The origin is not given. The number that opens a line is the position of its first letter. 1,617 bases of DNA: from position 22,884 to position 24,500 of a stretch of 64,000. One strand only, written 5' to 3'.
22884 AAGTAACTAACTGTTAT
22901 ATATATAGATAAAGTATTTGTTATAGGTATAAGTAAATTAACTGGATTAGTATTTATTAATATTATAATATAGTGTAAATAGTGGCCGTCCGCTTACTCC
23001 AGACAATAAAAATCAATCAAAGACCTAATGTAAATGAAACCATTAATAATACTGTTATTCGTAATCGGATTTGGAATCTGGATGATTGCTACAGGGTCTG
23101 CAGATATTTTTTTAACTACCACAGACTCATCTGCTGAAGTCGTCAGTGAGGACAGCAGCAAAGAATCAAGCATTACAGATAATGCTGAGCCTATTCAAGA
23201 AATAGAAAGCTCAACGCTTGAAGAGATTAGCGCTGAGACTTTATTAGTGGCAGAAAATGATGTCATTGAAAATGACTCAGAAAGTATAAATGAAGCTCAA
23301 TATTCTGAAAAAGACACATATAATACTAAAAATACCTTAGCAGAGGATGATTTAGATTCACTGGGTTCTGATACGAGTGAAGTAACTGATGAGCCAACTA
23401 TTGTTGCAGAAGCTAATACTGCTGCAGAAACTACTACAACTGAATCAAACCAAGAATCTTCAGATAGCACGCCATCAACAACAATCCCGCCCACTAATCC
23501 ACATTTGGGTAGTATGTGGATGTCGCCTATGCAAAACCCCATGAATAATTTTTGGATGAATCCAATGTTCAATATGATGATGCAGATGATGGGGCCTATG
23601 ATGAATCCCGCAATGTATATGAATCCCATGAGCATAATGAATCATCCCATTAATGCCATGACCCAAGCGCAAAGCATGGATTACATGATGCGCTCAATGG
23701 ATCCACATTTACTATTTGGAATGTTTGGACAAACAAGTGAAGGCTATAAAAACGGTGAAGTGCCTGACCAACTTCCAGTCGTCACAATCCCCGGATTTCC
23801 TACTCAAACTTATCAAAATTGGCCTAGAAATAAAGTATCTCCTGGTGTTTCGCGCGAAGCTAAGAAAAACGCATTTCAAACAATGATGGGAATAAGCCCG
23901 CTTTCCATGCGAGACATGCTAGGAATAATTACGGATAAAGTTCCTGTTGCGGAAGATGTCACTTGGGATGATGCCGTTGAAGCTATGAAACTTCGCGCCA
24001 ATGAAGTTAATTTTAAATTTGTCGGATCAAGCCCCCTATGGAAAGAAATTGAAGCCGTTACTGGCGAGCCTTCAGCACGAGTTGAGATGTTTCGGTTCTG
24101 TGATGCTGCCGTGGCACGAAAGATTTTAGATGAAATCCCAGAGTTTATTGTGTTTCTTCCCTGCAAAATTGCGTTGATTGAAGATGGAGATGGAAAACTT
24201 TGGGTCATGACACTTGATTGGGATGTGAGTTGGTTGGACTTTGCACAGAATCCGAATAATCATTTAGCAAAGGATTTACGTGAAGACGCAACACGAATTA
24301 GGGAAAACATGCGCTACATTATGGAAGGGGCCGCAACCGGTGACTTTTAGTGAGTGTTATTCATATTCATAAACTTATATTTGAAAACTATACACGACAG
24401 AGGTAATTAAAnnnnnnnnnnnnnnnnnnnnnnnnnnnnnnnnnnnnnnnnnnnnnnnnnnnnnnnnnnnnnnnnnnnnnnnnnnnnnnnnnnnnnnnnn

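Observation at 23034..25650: Three consecutive secreted methionine-rich proteins forming an apparently undescribed family next to sulfur-oxidation genes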

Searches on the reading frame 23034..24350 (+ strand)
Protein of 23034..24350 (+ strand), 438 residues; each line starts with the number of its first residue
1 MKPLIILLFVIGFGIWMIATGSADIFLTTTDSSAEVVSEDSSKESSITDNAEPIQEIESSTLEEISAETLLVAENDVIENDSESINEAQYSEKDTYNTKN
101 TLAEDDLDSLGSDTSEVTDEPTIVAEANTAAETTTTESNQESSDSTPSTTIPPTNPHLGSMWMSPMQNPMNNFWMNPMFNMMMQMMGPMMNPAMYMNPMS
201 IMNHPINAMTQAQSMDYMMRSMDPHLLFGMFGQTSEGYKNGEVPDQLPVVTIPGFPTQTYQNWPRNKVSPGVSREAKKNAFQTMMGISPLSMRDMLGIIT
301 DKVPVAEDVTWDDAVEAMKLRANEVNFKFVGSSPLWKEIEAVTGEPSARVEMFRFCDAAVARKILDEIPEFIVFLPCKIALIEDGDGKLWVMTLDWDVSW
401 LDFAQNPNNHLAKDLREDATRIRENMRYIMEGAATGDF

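Call 3: search_protein_families(library=pfam, proteins=[window:23034-24350:+], max_evalue=1)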
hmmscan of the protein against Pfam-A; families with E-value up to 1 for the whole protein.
window:23034-24350:+ (438 aa): 1 family
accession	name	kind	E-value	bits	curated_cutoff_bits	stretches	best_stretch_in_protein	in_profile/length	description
PF03625.19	DUF302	-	1.8e-09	37.8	23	1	342-395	10-62/63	Domain of unknown function DUF302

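Call 4: search_protein_families(library=ncbifam, proteins=[window:23034-24350:+], max_evalue=1)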
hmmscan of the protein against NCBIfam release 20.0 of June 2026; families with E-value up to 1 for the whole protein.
window:23034-24350:+ (438 aa): 1 family
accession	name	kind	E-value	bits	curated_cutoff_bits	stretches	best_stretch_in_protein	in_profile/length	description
NF033886.1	T4SS_DotA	equivalog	0.028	13.4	500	1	63-224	428-569/790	type IVB secretion system protein DotA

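Call 8: search_solved_structures(query=window:23034-24350:+, max_evalue=1, show_alignments=2)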
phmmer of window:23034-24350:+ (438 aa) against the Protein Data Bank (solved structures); distinct sequences matched with E-value up to 1: 0.

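Call 10: find_homologous_proteins(query=window:23034-24350:+)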
Query window:23034-24350:+ (438 aa): 307 proteins with E <= 0.001 among 6468 candidates; the best 120 are listed.
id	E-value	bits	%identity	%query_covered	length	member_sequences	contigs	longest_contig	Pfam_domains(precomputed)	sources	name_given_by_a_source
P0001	4.1e-291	983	100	100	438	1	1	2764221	PF03625.21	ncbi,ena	-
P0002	6.4e-184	630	66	100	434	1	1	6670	PF03625.21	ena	-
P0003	4.4e-174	598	64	100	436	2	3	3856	PF03625.21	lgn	-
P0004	3.6e-154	532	57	100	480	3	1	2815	PF03625.21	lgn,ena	-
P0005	1.7e-153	530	57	100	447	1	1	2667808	PF03625.21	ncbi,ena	-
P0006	2.0e-152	526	56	99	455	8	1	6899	PF03625.21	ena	-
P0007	1.5e-151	523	55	100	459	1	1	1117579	PF03625.21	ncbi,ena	-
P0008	4.8e-151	522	57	99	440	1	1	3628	PF03625.21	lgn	-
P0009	1.3e-148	514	56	99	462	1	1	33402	PF03625.21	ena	-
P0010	2.2e-148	513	55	100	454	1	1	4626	PF03625.21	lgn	-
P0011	1.1e-147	511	56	100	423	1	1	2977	PF03625.21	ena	-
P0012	2.6e-146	506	81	57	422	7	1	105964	PF03625.21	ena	-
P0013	2.9e-145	503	54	99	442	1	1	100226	PF03625.21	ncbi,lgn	-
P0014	6.9e-145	502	53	99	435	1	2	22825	PF03625.21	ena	-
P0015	1.7e-143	497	53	99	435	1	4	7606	PF03625.21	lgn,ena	-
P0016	1.9e-143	497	53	99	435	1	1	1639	PF03625.21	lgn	-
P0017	6.2e-143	495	53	99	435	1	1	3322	PF03625.21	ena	-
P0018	1.2e-142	494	55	99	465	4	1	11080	PF03625.21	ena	-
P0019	1.3e-142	494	52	99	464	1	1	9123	PF03625.21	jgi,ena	-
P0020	2.3e-142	493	52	99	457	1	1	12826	PF03625.21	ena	-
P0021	2.4e-142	493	51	99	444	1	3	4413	PF03625.21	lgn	-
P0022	2.6e-142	493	49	100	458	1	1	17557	PF03625.21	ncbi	-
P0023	4.9e-142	492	54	100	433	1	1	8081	PF03625.21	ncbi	-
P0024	1.1e-141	491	52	100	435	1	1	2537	PF03625.21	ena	-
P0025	1.1e-141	491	53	100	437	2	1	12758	PF03625.21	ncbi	-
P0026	1.7e-141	490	54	100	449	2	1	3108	PF03625.21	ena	-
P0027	2.2e-141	490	52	99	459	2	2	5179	PF03625.21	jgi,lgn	-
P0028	2.6e-141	490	51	99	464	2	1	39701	PF03625.21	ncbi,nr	ncbi:MAG: DUF302 domain-containing protein [Gammaproteobacteria bacterium]|nr:DUF302 domain-containi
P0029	3.8e-141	489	52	99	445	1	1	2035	PF03625.21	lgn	-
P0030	5.4e-141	489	52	99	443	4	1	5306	PF03625.21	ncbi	-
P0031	7.3e-141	488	50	99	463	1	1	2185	PF03625.21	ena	-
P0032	1.0e-140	488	51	99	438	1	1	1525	PF03625.21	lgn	-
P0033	1.5e-140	487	50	99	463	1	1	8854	PF03625.21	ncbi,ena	-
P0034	4.2e-140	486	51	99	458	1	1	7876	PF03625.21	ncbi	-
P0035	6.6e-140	485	51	99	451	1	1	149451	PF03625.21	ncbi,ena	-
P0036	2.1e-139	484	51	100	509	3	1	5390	PF03625.21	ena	-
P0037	6.9e-139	482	53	94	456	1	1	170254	PF03625.21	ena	-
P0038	9.0e-139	481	50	100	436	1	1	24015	PF03625.21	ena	-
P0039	1.3e-138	481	49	99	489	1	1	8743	PF03625.21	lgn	-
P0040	1.7e-138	480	50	99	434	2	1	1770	PF03625.21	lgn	-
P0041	2.4e-138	480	51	99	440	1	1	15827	PF03625.21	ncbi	ncbi:MAG: DUF302 domain-containing protein [Gammaproteobacteria bacterium]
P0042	2.4e-138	480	54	99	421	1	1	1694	PF03625.21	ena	-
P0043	2.4e-138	480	79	56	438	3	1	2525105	PF03625.21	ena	-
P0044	2.4e-136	473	76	56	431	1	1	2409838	PF03625.21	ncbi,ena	-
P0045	2.8e-136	473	80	54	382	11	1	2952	PF03625.21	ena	-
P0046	2.1e-135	470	65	74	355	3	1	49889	PF03625.21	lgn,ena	-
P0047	3.9e-135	469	51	99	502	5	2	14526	PF03625.21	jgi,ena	jgi:uncharacterized protein (DUF302 family)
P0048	4.2e-135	469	79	54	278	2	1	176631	PF03625.21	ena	-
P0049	4.6e-135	469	52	100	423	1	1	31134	PF03625.21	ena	-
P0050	6.5e-135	469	52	100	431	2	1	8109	PF03625.21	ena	-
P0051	1.1e-134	468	75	57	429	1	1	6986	PF03625.21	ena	-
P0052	1.4e-134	468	78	54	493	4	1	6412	PF03625.21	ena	-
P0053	5.4e-133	462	51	100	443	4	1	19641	PF03625.21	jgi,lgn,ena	-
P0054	6.8e-133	462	51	98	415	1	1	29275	PF03625.21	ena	-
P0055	1.5e-132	461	54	99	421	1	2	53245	PF03625.21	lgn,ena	-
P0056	3.1e-132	460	63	75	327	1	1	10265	PF03625.21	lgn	-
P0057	1.7e-131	457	74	55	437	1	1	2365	PF03625.21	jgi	jgi:uncharacterized protein (DUF302 family)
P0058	1.7e-131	457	76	59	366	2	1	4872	PF03625.21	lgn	-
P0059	3.3e-131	457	79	54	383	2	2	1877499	PF03625.21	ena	-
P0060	3.4e-131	456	63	75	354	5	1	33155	PF03625.21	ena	-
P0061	7.0e-131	455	79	54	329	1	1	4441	PF03625.21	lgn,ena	-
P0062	1.9e-130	454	76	57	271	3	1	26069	PF03625.21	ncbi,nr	ncbi:MAG: DUF302 domain-containing protein [Gammaproteobacteria bacterium]|nr:DUF302 domain-containi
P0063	5.7e-130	452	63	77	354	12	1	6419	PF03625.21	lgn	-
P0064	3.0e-129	450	76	57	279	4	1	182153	PF03625.21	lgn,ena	-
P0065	3.7e-129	450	76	57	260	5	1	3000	PF03625.21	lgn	-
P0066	6.5e-129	449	66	71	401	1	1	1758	PF03625.21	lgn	-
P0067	6.5e-129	449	76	54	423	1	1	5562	PF03625.21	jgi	-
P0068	1.3e-128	448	74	57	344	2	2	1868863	PF03625.21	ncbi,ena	-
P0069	2.4e-128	447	49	100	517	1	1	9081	PF03625.21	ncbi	-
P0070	1.9e-127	444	75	57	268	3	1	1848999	PF03625.21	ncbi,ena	-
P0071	4.3e-127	443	72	57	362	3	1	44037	PF03625.21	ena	-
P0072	1.1e-126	442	72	60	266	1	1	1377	PF03625.21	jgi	jgi:uncharacterized protein (DUF302 family)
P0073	1.4e-126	441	63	73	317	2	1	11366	PF03625.21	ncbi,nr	ncbi:MAG: DUF302 domain-containing protein [Gammaproteobacteria bacterium]|nr:DUF302 domain-containi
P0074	2.8e-126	440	74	57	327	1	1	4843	PF03625.21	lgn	-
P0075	5.1e-126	439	69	61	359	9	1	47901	PF03625.21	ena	-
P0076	7.2e-126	439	50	100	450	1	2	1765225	PF03625.21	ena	-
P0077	1.0e-124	435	60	77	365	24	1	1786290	PF03625.21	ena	-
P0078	1.2e-124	435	59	79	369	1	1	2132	PF03625.21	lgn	-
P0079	3.4e-124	433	51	100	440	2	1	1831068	PF03625.21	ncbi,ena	-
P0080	3.5e-123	430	54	100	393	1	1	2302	PF03625.21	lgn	-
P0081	3.5e-121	423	53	100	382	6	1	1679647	PF03625.21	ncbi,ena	-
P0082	6.2e-121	423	50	100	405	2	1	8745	PF03625.21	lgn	-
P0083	2.4e-120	421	53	88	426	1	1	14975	PF03625.21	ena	-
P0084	3.9e-118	413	52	99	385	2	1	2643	PF03625.21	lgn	-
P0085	2.5e-117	411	50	87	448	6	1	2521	PF03625.21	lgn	-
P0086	2.5e-117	411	58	74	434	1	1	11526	PF03625.21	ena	-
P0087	3.3e-113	397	72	53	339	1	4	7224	PF03625.21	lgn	-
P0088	3.5e-113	397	55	73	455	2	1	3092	PF03625.21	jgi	jgi:uncharacterized protein (DUF302 family)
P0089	6.5e-113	396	71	54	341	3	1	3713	PF03625.21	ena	-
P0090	7.3e-113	396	69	57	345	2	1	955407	PF03625.21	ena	-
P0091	4.1e-112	394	69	57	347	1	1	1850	PF03625.21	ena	-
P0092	4.8e-112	393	70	55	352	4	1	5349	PF03625.21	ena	-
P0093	5.0e-112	393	56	75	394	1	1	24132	PF03625.21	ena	-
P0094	1.9e-111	391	56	70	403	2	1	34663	PF03625.21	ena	-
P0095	2.0e-111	391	69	54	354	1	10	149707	PF03625.21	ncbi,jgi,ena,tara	tara:strand:- start:540 stop:1604 length:1065 start_codon:yes stop_codon:yes gene_type:complete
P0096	3.8e-111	390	70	53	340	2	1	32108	PF03625.21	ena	-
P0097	5.0e-111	390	54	85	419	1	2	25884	PF03625.21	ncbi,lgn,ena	-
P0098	7.7e-111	389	68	57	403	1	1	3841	PF03625.21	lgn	-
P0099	1.2e-110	389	64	61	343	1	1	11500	PF03625.21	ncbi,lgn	ncbi:MAG: DUF302 domain-containing protein [Pseudomonadota bacterium]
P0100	2.4e-110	388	71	53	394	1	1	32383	PF03625.21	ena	-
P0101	2.8e-110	388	68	57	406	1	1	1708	PF03625.21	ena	-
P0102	4.4e-110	387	66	57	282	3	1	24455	PF03625.21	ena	-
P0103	5.9e-110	386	58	66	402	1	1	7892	PF03625.21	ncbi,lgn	-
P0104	3.4e-109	384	69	53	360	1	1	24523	PF03625.21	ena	-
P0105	5.2e-109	383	69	53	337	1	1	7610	PF03625.21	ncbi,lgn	-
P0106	5.5e-109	383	68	53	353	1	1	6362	PF03625.21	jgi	jgi:hypothetical protein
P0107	5.8e-109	383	70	53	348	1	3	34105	PF03625.21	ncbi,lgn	ncbi:MAG: DUF302 domain-containing protein [Gammaproteobacteria bacterium]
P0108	7.0e-109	383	69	53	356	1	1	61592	PF03625.21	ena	-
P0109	1.8e-108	382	68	53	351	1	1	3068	PF03625.21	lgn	-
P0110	1.9e-108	382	68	53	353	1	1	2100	PF03625.21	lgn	-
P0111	2.5e-108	381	66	58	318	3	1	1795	PF03625.21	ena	-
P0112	3.6e-107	377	66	54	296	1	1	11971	PF03625.21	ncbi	-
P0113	5.4e-107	377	47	87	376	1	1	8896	PF03625.21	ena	-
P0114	1.2e-105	372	65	54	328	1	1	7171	PF03625.21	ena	-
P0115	1.9e-105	372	54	75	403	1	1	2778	PF03625.21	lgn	-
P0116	1.9e-105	372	55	75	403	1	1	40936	PF03625.21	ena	-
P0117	2.4e-105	371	68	54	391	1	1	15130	PF03625.21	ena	-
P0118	2.6e-105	371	67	53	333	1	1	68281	PF03625.21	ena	-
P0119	1.0e-104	369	68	55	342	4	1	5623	PF03625.21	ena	-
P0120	2.4e-104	368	67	54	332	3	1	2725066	PF03625.21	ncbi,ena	-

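Call 11: find_encoding_contigs(protein=P0001, flank=6000, max_places=3)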
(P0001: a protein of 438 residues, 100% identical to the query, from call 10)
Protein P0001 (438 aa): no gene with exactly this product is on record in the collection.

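Call 12: find_encoding_contigs(protein=P0044, flank=8000, max_places=3)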
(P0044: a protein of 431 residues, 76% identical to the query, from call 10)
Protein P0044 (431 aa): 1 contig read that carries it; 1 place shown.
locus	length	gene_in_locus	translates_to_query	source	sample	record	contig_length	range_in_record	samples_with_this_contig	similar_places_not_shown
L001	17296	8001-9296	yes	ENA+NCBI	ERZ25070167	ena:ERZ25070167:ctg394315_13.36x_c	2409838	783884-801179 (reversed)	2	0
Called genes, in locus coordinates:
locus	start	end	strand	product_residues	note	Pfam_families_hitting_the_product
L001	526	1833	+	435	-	-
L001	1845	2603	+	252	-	PF04333:MlaA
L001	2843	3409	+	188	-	PF13686:DrsE_2, PF02635:DsrE (faint)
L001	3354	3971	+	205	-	PF11845:Tll0287-like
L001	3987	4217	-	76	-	-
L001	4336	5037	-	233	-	PF01551:Peptidase_M23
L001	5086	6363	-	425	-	PF07992:Pyr_redox_2, PF21706:FCSD_central, PF09242:FCSD-flav_bind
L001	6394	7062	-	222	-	PF13442:Cytochrome_CBB3 (faint), PF00034:Cytochrom_C (faint)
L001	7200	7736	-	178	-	PF03264:Cytochrom_NNT, PF14522:Cytochrome_C7 (faint), PF02085:Cytochrom_CIII (faint), PF09699:Paired_CXXCH_1 (faint), PF14537:Cytochrom_c3_2 (faint), PF22113:Mtrc-MtrF_II-IV_dom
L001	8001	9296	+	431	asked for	PF03625:DUF302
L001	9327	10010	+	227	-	-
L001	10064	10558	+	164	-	-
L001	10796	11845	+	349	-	PF04143:Sulf_transp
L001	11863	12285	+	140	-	PF00034:Cytochrom_C (weak), PF13442:Cytochrome_CBB3 (weak)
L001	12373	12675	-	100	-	PF08770:SoxZ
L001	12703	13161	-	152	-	PF13501:SoxY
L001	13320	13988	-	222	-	PF00702:Hydrolase, PF13419:HAD_2, PF13242:Hydrolase_like (weak)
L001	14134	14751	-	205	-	-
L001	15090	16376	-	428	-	PF03349:Toluene_X, PF13609:Porin_4 (faint), PF13505:OMP_b-brl (weak), PF10677:DUF2490 (faint)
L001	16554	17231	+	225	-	PF00535:Glycos_transf_2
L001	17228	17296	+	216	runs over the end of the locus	PF09837:DUF2064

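Call 13: find_related_loci(query=window:23034-24350:+, collection=genome_contigs, flank=6000)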
Query window:23034-24350:+ (438 aa) in genome_contigs; peptide patterns used: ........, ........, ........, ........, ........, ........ (x = any residue, [..] = any of these).
105 stretches matched a pattern; 26 encode a relative of the query (tblastn E <= 1e-3); 26 distinct loci.
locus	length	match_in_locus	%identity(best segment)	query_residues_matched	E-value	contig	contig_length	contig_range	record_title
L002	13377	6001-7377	55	1-438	2e-156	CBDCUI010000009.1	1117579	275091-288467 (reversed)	MAG: Gammaproteobacteria bacterium isolate 743376f1-14b3-4e29-811e-3c2fa12b1d83 genome assembly, contig: contig_9, whole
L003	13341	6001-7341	57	1-438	7e-152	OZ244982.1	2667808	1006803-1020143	MAG: Gammaproteobacteria bacterium isolate c50a0692-9ae5-4c27-9875-81729ab4e4f1 genome assembly, chromosome: 1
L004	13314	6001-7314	54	6-437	2e-146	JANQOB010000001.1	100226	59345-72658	MAG: Gammaproteobacteria bacterium isolate IP29b_bin.12 k99_1994320, whole genome shotgun sequence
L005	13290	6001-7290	52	6-437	5e-140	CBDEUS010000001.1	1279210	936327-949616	MAG: Gammaproteobacteria bacterium isolate 4feee3f2-ccb9-4819-93ba-1bc2e9d0c05e genome assembly, contig: contig_1, whole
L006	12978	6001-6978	63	103-438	4e-138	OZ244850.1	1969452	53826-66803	MAG: Gammaproteobacteria bacterium isolate ed37e13b-53fa-493c-b8f4-17445a644a29 genome assembly, chromosome: 1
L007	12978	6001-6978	64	103-438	1e-137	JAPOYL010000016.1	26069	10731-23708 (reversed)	MAG: Gammaproteobacteria bacterium isolate COS4_bin_31 NODE_1672_length_26069_cov_9.40701, whole genome shotgun sequence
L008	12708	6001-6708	81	203-438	3e-137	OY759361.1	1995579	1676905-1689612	MAG: Gammaproteobacteria bacterium isolate 04bf8a70-9503-43c2-bc76-39e540d8a97c genome assembly, chromosome: 1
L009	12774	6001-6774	76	189-438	9e-137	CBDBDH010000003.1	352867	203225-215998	MAG: Gammaproteobacteria bacterium isolate e89fa625-5021-4a9b-bfd5-acc89245cacc genome assembly, contig: contig_3, whole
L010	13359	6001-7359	51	1-438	2e-140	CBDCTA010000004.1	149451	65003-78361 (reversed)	MAG: Gammaproteobacteria bacterium isolate 5855a647-896d-46ad-840d-d36910132e9f genome assembly, contig: contig_4, whole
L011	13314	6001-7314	49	6-438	6e-134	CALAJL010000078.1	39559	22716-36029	MAG: uncultured Gammaproteobacteria bacterium isolate L1_Bin_METABAT__212_1 genome assembly, contig: c_000002038497, who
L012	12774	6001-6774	74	189-438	1e-132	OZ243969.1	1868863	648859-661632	MAG: Gammaproteobacteria bacterium isolate 9d7049a9-63ed-4b9d-8f30-7360124962fc genome assembly, chromosome: 1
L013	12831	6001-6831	72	169-438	3e-132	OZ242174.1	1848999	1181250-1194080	MAG: Gammaproteobacteria bacterium isolate e81882f9-224b-47fe-8761-2b228011601b genome assembly, chromosome: 1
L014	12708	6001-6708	79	203-438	9e-132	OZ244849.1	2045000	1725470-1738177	MAG: Gammaproteobacteria bacterium isolate d69fa993-bf33-4d49-8a20-c776535acd96 genome assembly, chromosome: 1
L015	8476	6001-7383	51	6-438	2e-131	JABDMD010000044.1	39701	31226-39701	MAG: Gammaproteobacteria bacterium isolate SS_bin_92 k127_1906806, whole genome shotgun sequence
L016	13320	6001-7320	51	1-438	3e-131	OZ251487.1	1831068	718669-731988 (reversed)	MAG: Gammaproteobacteria bacterium isolate 228f2a21-a95a-458e-8103-944e5a4c5d0e genome assembly, chromosome: 1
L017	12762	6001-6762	76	180-438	2e-136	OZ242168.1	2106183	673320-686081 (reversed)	MAG: Gammaproteobacteria bacterium isolate b8ff562c-44dd-40bc-8c1c-884215fd9d6e genome assembly, chromosome: 1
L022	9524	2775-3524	64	170-438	8e-115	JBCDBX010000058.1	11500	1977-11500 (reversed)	MAG: Pseudomonadota bacterium isolate P01_F01_bin.93 k141_916186_length_11500_cov_23.6914, whole genome shotgun sequence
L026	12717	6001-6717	77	200-438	6e-131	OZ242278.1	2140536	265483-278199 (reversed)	MAG: Gammaproteobacteria bacterium isolate 99813c64-cda1-4339-9072-ed8613caf1e7 genome assembly, chromosome: 1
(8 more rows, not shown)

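Call 41: predict_structure(alignment_id=A1)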
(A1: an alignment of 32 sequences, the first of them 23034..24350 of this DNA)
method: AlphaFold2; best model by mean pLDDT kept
length: 438 residues; sequences in the alignment: 32
mean_pLDDT: 46.2   pTM: 0.22
mean pLDDT of the five models: 46.2, 44.1, 42.3, 41.5, 40.0
residues with pLDDT >= 90: 12; 70-90: 11; 50-70: 110; < 50: 305
segments of 3 or more residues with pLDDT < 50: 27-52, 54-120, 122-173, 243-271, 281-336, 344-405, 436-438
pLDDT, mean of each block of 10 residues (from residue 1): 86 88 53 39 36 41 38 38 36 35 37 36 41 33 36 43 43 49 56 54 55 66 58 57 48 38 40 51 41 37 40 42 34 46 45 36 41 34 39 40 49 66 61 49
secondary structure, 60 per line:
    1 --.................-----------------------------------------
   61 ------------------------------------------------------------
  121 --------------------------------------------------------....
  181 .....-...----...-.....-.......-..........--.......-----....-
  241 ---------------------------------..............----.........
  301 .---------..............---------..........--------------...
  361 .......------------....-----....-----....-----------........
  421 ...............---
elements in order: H3-19 H177-185 H198-202 H204-210 H212-221 H224-230 H236-239 H274-287 H292-301 H311-324 H334-343 H358-367 E380-383 E389-392 H398-401 H413-435
